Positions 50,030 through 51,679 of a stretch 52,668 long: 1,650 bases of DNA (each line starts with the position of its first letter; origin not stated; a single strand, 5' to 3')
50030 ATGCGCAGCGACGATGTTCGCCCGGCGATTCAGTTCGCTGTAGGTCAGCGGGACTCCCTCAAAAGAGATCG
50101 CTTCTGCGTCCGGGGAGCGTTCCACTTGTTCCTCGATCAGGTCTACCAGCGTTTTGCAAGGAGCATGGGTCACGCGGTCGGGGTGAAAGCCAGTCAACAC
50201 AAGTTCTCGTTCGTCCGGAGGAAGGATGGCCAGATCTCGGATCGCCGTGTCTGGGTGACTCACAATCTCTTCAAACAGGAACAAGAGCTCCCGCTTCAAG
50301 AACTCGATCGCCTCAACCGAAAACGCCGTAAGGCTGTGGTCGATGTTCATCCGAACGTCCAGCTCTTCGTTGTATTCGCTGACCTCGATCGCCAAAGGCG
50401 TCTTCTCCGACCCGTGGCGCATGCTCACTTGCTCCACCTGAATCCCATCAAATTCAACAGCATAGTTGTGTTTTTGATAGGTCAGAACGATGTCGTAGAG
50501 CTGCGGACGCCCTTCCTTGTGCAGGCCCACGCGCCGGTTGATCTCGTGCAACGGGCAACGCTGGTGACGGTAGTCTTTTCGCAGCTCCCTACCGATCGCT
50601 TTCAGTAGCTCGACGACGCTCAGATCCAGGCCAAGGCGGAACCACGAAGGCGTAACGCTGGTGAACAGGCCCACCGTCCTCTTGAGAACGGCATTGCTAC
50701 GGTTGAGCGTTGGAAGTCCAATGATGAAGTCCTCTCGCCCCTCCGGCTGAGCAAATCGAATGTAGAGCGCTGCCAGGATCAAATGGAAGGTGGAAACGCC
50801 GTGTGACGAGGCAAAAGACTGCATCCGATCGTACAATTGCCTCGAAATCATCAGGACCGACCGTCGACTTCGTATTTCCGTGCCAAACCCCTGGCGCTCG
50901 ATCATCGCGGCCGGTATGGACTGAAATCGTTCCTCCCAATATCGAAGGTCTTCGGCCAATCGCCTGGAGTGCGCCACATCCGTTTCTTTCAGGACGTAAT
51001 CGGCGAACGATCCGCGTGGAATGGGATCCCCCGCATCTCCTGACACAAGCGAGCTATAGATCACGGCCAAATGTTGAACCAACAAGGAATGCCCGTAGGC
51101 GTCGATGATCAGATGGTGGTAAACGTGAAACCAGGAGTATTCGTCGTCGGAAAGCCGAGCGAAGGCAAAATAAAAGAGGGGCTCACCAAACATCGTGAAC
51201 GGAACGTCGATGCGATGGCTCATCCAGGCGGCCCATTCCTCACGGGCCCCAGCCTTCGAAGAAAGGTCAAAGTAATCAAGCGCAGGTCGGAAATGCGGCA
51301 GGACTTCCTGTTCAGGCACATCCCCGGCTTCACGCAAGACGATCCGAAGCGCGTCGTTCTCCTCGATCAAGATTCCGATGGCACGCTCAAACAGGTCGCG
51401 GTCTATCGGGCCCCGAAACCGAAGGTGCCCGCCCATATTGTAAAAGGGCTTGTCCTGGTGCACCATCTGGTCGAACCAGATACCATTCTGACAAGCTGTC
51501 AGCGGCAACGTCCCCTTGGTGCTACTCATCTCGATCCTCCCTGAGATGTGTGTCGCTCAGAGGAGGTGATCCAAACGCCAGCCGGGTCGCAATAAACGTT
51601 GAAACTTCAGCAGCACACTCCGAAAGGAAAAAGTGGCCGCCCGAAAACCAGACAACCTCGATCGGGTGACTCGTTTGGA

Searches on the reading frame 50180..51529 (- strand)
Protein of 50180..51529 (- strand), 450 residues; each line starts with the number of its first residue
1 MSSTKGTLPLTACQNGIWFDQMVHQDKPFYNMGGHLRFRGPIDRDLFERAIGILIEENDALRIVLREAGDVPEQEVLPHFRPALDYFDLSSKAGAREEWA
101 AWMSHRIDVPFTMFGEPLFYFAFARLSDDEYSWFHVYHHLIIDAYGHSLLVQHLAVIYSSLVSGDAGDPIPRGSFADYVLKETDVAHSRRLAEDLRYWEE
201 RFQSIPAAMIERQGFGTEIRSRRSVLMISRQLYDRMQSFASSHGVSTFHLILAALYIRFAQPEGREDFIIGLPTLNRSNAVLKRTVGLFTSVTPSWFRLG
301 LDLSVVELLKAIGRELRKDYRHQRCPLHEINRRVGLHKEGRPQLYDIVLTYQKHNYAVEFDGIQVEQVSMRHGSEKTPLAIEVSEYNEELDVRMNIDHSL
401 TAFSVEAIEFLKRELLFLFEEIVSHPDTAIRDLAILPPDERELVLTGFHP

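Call 16: search_solved_structures(query=window:50180-51529:-, max_evalue=0.00001, show_alignments=2)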
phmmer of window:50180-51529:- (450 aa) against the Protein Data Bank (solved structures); distinct sequences matched with E-value up to 0.00001: 52.
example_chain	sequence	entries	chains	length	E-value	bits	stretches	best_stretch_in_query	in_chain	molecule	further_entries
9rde_A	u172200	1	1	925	1.1e-34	123.1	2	8-437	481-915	Bacitracin synthase 3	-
7c1h_A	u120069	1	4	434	1.6e-34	122.7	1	6-375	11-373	Non-ribosomal peptide synthetase modules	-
7c1k_A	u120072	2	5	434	3e-34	121.8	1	6-375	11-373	Non-ribosomal peptide synthetase modules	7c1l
7c1p_A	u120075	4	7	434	1e-32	116.7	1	6-375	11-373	Non-ribosomal peptide synthetase modules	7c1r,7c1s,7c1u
9lco_A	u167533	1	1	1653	4.9e-26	94.7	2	7-448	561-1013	PvdL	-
9lcp_A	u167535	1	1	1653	4.9e-26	94.7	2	7-448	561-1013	PvdL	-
9lcq_A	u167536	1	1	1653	8.6e-26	93.9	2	7-448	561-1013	PvdL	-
9up2_A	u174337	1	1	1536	9.9e-26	93.7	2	7-448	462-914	PvdL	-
6n8e_A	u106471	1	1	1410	1.3e-23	86.7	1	7-341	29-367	holo-ObiF1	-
6p1j_A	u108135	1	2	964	1e-22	83.8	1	8-353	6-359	Txo2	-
2jgp_A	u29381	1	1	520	1e-22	83.8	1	9-433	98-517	TYROCIDINE SYNTHETASE 3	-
5ja1_A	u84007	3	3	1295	9.6e-22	80.5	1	8-373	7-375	Enterobactin synthase component F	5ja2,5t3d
6oyf_A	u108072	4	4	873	1.8e-21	79.6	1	8-383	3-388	Txo1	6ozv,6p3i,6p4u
1l5a_A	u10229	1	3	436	4e-21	78.5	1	25-340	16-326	amide synthase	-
8xjz_C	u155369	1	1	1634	2.1e-20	76.1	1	8-441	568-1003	Peptide synthetase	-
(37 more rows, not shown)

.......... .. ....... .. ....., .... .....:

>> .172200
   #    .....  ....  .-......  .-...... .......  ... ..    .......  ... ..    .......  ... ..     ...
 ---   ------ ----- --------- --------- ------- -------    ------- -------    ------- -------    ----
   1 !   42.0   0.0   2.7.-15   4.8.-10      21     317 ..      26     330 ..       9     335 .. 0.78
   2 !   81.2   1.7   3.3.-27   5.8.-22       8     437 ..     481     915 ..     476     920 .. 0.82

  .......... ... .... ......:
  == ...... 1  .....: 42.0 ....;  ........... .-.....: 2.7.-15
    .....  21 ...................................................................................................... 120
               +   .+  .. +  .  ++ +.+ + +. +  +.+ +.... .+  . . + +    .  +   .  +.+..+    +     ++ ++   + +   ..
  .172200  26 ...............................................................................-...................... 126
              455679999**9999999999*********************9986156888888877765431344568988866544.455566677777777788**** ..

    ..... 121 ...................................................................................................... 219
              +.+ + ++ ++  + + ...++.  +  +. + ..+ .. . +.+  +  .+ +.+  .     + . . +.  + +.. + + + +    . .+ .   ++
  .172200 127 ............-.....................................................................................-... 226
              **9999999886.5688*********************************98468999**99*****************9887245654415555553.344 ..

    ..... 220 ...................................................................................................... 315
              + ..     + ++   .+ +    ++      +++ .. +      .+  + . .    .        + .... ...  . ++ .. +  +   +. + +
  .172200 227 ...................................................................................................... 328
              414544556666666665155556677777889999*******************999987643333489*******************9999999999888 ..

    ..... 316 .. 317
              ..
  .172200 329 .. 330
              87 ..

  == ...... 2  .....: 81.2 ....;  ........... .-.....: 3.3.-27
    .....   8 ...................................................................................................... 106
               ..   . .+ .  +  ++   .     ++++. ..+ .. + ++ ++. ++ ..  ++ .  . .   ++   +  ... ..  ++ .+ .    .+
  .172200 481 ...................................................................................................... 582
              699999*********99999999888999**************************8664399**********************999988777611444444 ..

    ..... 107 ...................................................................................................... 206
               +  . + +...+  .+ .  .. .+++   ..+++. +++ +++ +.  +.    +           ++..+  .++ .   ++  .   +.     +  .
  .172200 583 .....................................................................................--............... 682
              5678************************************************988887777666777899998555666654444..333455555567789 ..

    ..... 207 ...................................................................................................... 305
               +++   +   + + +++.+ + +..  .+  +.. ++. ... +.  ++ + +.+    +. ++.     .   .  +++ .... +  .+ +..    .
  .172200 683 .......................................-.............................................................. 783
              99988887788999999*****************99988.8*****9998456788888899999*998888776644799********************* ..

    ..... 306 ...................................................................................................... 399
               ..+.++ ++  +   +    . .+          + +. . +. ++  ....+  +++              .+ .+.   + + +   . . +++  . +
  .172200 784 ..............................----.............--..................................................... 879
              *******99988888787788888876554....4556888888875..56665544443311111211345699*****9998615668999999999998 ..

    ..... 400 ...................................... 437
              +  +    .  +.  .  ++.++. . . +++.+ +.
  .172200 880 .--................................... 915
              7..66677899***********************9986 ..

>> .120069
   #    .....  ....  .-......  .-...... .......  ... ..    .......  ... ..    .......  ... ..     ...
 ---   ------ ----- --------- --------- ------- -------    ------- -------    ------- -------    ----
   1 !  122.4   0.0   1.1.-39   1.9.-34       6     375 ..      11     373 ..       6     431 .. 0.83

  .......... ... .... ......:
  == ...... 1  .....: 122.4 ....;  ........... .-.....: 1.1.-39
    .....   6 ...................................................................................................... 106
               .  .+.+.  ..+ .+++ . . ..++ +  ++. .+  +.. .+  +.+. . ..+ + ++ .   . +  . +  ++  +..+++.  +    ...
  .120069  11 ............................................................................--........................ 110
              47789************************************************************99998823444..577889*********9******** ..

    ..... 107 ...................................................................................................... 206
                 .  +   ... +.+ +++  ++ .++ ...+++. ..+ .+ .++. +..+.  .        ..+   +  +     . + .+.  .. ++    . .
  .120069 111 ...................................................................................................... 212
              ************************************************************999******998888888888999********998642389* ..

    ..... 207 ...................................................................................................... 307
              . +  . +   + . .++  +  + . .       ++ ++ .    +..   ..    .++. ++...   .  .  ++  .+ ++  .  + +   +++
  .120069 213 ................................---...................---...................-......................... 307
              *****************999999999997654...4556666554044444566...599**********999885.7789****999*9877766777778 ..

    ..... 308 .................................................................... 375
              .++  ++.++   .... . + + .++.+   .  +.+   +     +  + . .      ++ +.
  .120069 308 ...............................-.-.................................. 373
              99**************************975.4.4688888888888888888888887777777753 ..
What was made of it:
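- Starter-C indications: best single-stretch PDB hit is 7C1H (call 16).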

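Call 64: find_homologous_proteins(query=window:50180-51529:-, max_evalue=1e-20)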
Query window:50180-51529:- (450 aa): 13 proteins with E <= 1e-20 among 8000 candidates.
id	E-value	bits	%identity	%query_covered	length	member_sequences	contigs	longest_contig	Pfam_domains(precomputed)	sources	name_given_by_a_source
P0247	2.1e-141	490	53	95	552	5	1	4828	PF00668.26,PF00550.32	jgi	jgi:hypothetical protein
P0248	2.5e-140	486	52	98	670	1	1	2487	PF00668.26,PF00501.35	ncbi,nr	ncbi:MAG TPA: condensation domain-containing protein, partial [Thermoanaerobaculia bacterium]|nr:con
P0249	8.3e-140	485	52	96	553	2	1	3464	PF00668.26,PF00550.32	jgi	jgi:hypothetical protein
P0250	1.5e-133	464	49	97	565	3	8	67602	PF00668.26,PF00550.32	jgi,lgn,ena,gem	-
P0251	6.4e-123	429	60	74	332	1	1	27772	PF00668.26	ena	-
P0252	1.4e-91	326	39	96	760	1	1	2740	PF00668.26,PF00501.35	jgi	jgi:non-ribosomal peptide synthetase component F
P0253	1.0e-80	290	39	80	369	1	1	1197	PF00668.26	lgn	-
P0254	1.1e-70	257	43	68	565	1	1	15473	PF00668.26,PF00501.35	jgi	-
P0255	1.2e-70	257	34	94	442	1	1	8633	PF00668.26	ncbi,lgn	-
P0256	2.3e-28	117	23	98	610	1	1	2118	PF00668.26,PF00550.32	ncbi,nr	ncbi:MAG TPA: condensation domain-containing protein, partial [Isosphaeraceae bacterium]|nr:condensa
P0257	5.4e-26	109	21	96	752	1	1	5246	PF00668.26,PF00550.32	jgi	jgi:non-ribosomal peptide synthetase component F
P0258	6.1e-24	103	22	98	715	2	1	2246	PF00668.26,PF00550.32,PF13193.13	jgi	jgi:acyl carrier protein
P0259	3.6e-21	94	22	100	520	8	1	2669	PF00668.26,PF00550.32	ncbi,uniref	ncbi:condensation domain-containing protein, partial [Pseudomonas syringae]|uniref:condensation doma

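Call 66: find_encoding_contigs(protein=P0250, flank=10000, max_places=3)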
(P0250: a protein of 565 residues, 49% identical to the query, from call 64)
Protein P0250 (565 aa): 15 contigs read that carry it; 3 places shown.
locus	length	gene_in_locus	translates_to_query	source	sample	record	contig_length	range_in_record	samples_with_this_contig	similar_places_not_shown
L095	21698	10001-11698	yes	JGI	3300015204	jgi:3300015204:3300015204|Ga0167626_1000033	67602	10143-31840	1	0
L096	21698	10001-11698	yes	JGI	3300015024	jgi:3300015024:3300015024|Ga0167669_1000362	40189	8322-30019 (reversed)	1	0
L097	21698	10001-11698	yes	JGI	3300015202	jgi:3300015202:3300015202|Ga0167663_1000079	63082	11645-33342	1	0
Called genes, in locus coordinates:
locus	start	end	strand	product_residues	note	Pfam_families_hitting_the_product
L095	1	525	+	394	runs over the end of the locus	PF00872:Transposase_mut, PF10551:MULE (weak)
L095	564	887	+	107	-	-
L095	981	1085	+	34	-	-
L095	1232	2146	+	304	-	PF00583:Acetyltransf_1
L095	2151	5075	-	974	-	PF13575:DUF4135, PF05147:LANC_like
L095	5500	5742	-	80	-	-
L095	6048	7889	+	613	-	PF00501:AMP-binding, PF13193:AMP-binding_C, PF00550:PP-binding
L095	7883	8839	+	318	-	PF05721:PhyH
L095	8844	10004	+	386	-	PF00561:Abhydrolase_1 (weak)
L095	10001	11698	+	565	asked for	PF00668:Condensation, PF00550:PP-binding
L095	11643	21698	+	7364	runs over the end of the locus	PF00109:ketoacyl-synt, PF02801:Ketoacyl-synt_C, PF16197:KAsynt_C_assoc, PF00550:PP-binding, PF22621:CurL-like_PKS_C, PF00202:Aminotran_3, PF00668:Condensation, PF00501:AMP-binding, +25 more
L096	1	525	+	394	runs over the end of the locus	PF00872:Transposase_mut, PF10551:MULE (weak)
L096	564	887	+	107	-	-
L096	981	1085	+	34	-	-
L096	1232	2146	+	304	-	PF00583:Acetyltransf_1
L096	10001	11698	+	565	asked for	PF00668:Condensation, PF00550:PP-binding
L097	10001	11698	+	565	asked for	PF00668:Condensation, PF00550:PP-binding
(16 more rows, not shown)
